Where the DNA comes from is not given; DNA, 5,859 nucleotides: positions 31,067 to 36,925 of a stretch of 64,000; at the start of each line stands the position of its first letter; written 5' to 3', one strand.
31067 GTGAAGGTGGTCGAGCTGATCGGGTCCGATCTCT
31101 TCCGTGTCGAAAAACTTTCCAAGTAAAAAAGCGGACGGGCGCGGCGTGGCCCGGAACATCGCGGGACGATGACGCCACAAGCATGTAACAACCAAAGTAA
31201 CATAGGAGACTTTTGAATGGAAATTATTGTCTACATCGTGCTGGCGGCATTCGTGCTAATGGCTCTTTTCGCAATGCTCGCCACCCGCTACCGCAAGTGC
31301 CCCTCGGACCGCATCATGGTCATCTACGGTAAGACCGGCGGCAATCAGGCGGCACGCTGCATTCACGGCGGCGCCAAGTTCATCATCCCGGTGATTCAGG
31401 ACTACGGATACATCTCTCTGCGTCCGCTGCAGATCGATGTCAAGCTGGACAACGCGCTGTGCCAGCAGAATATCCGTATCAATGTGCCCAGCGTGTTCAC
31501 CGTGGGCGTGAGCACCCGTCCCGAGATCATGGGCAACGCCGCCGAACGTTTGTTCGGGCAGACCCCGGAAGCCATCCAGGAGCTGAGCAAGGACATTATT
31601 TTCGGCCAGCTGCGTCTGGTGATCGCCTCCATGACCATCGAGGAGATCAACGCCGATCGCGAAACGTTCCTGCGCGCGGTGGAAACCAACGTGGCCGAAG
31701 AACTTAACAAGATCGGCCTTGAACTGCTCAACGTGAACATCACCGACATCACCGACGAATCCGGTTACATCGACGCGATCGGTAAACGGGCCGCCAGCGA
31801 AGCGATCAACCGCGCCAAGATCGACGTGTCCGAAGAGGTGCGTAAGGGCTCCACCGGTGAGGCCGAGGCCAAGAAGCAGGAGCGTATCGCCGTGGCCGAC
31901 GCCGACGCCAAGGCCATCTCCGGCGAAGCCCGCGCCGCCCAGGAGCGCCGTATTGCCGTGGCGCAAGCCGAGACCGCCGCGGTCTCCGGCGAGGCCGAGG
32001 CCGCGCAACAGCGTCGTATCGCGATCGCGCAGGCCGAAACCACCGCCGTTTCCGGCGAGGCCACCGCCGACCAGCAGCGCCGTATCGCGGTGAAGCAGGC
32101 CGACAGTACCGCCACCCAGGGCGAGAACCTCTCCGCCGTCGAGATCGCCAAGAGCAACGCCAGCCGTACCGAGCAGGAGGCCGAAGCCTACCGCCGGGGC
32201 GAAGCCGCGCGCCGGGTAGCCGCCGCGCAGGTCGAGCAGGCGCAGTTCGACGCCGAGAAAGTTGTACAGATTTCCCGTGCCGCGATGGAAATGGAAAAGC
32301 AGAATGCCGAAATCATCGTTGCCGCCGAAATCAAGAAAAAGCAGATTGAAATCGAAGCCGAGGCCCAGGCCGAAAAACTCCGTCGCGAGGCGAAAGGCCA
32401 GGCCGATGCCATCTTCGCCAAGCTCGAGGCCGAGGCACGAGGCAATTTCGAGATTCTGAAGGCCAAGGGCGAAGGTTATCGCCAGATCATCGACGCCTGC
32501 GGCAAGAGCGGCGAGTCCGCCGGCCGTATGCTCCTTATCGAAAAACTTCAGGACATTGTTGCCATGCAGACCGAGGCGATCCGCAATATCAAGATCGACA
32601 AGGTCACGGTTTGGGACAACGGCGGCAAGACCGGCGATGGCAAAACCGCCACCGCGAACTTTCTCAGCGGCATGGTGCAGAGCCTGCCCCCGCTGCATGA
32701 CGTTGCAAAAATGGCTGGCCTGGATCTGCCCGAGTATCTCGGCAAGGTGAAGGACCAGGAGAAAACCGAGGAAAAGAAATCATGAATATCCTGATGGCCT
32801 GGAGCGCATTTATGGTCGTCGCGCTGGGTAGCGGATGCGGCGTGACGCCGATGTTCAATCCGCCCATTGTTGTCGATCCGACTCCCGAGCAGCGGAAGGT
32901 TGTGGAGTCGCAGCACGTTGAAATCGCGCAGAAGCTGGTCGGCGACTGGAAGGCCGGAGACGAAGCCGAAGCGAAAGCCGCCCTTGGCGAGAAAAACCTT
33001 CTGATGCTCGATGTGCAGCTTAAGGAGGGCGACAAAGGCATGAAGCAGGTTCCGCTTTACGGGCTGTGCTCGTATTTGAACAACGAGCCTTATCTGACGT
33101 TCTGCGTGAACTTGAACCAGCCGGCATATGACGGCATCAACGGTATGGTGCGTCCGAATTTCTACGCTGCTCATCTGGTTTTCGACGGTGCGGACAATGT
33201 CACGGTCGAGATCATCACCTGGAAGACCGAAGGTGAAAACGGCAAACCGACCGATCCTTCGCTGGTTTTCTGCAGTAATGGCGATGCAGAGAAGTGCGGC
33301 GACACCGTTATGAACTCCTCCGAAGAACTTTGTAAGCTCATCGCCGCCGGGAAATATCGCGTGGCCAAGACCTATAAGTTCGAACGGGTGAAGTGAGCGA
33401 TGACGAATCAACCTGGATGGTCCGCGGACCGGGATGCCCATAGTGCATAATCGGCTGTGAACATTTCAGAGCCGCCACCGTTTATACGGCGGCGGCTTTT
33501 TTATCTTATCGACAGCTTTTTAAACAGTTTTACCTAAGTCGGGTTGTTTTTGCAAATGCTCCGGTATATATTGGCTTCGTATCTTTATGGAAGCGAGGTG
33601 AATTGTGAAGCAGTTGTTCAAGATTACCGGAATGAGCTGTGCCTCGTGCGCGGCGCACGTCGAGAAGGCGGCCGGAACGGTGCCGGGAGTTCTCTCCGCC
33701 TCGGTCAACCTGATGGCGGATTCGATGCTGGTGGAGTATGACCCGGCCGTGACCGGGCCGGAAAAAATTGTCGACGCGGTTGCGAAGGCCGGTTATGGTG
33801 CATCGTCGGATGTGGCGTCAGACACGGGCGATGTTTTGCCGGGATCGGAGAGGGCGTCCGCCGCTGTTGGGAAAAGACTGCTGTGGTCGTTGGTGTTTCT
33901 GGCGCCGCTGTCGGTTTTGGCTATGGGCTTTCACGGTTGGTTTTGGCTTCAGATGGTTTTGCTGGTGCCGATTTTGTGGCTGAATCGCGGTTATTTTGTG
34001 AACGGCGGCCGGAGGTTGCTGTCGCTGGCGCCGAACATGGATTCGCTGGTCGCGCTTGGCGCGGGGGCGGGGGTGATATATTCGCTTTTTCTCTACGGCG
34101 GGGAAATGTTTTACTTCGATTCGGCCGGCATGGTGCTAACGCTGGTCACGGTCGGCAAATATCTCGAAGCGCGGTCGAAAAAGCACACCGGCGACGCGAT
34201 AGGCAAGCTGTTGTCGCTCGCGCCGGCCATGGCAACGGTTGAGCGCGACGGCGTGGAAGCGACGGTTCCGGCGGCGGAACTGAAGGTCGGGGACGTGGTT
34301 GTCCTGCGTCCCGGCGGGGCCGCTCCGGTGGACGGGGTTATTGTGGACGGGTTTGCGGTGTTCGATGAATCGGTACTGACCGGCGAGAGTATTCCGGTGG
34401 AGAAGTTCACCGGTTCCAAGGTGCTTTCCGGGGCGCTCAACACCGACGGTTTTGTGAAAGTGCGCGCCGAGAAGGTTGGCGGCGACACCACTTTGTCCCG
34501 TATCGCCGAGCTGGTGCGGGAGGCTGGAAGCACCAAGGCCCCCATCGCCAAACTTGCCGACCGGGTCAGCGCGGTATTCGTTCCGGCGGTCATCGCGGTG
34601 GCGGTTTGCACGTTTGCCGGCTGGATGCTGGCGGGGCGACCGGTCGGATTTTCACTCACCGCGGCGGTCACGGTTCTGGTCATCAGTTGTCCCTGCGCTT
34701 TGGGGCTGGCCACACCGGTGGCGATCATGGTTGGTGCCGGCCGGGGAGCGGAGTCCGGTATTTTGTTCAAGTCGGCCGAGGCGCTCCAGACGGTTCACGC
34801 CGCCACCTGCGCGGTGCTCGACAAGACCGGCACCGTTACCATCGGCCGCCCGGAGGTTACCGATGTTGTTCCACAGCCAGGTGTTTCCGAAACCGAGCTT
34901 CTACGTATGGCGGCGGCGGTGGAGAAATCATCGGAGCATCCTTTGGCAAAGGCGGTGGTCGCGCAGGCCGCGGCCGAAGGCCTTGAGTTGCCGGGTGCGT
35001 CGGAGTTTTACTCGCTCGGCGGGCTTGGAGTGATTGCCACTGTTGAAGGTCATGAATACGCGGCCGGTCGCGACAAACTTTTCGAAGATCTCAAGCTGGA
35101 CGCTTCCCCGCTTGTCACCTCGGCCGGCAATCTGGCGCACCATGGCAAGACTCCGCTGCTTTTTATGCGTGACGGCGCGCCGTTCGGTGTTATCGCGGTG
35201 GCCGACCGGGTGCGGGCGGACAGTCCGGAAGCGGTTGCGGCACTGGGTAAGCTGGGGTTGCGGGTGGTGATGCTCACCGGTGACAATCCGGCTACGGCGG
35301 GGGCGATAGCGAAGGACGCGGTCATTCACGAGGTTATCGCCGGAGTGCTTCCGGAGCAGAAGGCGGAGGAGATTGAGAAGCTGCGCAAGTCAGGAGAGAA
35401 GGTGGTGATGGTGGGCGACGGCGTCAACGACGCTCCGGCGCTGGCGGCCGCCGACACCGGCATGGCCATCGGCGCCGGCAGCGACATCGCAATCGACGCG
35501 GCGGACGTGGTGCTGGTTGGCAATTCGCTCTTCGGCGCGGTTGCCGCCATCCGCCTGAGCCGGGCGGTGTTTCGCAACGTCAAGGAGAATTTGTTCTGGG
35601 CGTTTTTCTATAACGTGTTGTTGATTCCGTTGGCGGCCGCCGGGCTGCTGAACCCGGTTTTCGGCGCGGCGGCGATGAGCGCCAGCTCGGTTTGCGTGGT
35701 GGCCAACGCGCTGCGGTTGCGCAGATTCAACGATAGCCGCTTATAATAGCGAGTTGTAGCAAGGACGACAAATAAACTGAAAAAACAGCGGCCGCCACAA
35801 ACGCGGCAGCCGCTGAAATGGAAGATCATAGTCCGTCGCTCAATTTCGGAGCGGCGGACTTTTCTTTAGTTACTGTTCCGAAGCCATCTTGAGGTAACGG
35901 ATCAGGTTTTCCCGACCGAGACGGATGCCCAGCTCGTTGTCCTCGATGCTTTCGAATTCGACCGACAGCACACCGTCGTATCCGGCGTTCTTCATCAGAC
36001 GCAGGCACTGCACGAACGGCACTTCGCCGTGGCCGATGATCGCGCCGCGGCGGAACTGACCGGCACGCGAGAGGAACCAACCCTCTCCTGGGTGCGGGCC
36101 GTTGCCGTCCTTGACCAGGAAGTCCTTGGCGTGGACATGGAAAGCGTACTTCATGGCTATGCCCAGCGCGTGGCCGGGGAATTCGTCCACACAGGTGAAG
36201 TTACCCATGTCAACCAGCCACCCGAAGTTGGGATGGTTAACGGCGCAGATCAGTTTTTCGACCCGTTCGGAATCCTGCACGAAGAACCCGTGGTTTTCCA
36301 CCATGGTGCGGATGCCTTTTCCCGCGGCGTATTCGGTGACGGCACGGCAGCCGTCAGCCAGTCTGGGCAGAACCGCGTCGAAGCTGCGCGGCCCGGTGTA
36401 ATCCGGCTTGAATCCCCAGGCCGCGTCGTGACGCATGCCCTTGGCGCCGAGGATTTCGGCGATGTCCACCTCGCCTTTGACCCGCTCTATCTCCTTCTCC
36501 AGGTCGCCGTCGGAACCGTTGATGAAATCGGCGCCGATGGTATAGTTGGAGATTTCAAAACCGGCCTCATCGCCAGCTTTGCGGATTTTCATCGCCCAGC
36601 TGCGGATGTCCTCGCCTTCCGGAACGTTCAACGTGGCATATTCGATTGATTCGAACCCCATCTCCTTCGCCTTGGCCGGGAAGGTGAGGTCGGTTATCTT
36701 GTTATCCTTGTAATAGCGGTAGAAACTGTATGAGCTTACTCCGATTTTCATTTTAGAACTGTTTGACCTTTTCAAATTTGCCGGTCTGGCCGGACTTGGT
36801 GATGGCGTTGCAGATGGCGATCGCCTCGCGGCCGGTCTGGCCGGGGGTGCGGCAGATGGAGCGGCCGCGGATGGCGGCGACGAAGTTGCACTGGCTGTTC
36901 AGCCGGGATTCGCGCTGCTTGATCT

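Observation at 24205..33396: Orphan tandem secretin paralogs embedded with TPR, Pro/Ala-rich, lipoprotein and NfeD-flotillin genes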

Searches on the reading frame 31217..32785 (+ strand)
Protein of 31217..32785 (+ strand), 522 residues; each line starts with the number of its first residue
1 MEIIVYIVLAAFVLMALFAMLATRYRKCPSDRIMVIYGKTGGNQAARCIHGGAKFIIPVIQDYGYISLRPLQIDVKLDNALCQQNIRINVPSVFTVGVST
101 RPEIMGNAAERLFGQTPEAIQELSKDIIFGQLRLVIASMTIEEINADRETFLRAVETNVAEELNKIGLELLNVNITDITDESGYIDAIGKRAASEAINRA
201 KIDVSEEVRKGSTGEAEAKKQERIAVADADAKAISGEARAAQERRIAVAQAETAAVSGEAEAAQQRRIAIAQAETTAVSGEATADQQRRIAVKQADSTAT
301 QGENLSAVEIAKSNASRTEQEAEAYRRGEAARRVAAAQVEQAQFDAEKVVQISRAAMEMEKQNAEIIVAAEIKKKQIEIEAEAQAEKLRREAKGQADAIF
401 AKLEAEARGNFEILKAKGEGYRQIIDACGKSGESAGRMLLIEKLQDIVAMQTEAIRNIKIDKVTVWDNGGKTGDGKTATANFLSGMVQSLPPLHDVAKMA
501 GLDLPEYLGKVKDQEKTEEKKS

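Call 3: search_protein_families(library=pfam, proteins=[window:31217-32785:+], max_evalue=0.1)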
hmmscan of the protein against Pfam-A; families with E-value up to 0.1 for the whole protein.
window:31217-32785:+ (522 aa): 2 families
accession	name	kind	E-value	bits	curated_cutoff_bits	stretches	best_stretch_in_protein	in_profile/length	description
PF01145.31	Band_7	-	1e-26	94.5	23.6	1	30-207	5-174/176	SPFH domain / Band 7 family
PF15975.10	Flot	-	0.00043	20.8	27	1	384-480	1-87/124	Flotillin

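Call 4: search_protein_families(library=ncbifam, proteins=[window:31217-32785:+], max_evalue=0.1)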
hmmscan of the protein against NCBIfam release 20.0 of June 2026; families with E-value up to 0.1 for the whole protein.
window:31217-32785:+ (522 aa): 1 family
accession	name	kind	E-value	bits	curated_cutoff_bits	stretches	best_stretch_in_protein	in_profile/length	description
NF058507.1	FlotScfldFlot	equivalog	9.7e-41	140.3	700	1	7-510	3-474/477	flotillin lipid rafts scaffold protein FloT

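Call 79: search_solved_structures(query=window:31217-32785:+, max_evalue=0.001)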
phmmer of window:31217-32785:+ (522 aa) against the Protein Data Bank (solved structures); distinct sequences matched with E-value up to 0.001: 6.
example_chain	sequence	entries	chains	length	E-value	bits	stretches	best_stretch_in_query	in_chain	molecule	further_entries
9l3g_a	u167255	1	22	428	4.6e-22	81.8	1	31-324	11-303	Flotillin-2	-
9bq2_A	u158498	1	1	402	7e-22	81.2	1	31-324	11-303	Flotillin-2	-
9bq2_B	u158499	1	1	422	4.3e-20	75.3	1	46-269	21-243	Flotillin-1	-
9l3g_A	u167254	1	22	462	4.9e-20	75.2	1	46-269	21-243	Flotillin-1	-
1win_A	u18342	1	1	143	2.7e-13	52.9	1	66-194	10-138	Flotillin 2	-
8z5g_A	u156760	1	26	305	1.5e-07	34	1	49-319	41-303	Protein QmcA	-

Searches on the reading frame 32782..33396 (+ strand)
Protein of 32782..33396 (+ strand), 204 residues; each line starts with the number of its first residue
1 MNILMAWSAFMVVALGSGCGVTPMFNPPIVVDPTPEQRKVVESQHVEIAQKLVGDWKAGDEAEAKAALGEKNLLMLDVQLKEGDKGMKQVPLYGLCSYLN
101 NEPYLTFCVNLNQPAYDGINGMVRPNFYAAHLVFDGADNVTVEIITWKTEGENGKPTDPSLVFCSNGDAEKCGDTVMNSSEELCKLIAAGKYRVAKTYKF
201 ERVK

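Call 3: search_protein_families(library=pfam, proteins=[window:32782-33396:+], max_evalue=0.1)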
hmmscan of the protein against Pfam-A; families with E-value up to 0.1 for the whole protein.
window:32782-33396:+ (204 aa): 2 families
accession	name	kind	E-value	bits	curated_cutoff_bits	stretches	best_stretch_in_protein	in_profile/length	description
PF19374.4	DUF5949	-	0.025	14.7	22.7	1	140-182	17-59/167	Family of unknown function (DUF5949)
PF13341.12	RAG2_PHD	-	0.08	13.5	27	0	141-188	11-57/78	RAG2 PHD domain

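Call 4: search_protein_families(library=ncbifam, proteins=[window:32782-33396:+], max_evalue=0.1)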
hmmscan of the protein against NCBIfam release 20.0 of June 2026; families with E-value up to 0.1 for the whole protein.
window:32782-33396:+ (204 aa): 0 families

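Call 72: search_protein_families(library=padloc, proteins=[window:32782-33396:+], max_evalue=0.01)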
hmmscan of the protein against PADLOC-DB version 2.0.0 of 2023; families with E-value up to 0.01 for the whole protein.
window:32782-33396:+ (204 aa): 0 families

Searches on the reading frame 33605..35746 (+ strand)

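Call 54: search_protein_families(library=pfam, proteins=[window:33605-35746:+], max_evalue=0.001)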
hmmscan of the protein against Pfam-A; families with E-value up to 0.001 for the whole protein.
window:33605-35746:+ (713 aa): 4 families
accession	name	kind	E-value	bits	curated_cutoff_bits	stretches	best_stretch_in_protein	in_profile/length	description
PF00122.25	E1-E2_ATPase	-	3.3e-56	190.1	28.1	1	205-383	2-180/181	E1-E2 ATPase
PF00702.32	Hydrolase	-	7.1e-33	115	26.4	1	402-617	3-191/191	haloacid dehalogenase-like hydrolase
PF00403.32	HMA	-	7e-18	65.2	24.8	1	5-64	2-61/62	Heavy-metal-associated domain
PF08282.18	Hydrolase_3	-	0.0001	22.6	20.9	1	591-644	197-249/255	haloacid dehalogenase-like hydrolase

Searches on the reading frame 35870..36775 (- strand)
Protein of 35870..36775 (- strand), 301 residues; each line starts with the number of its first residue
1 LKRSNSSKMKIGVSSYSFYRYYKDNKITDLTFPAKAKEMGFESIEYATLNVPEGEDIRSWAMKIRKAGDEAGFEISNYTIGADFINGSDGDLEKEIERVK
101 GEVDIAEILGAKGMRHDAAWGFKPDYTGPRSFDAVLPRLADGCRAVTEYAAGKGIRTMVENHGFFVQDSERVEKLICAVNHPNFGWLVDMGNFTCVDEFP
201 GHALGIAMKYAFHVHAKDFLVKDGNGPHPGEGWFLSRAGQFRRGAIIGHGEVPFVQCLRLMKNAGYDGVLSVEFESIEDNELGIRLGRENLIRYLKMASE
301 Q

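Call 54: search_protein_families(library=pfam, proteins=[window:35870-36775:-], max_evalue=0.001)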
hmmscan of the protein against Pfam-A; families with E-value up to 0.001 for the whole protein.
window:35870-36775:- (301 aa): 1 family
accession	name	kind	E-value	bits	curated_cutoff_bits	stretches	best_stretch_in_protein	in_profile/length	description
PF01261.30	AP_endonuc_2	-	3.2e-31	109.4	31.1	1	34-290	2-245/249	Xylose isomerase-like TIM barrel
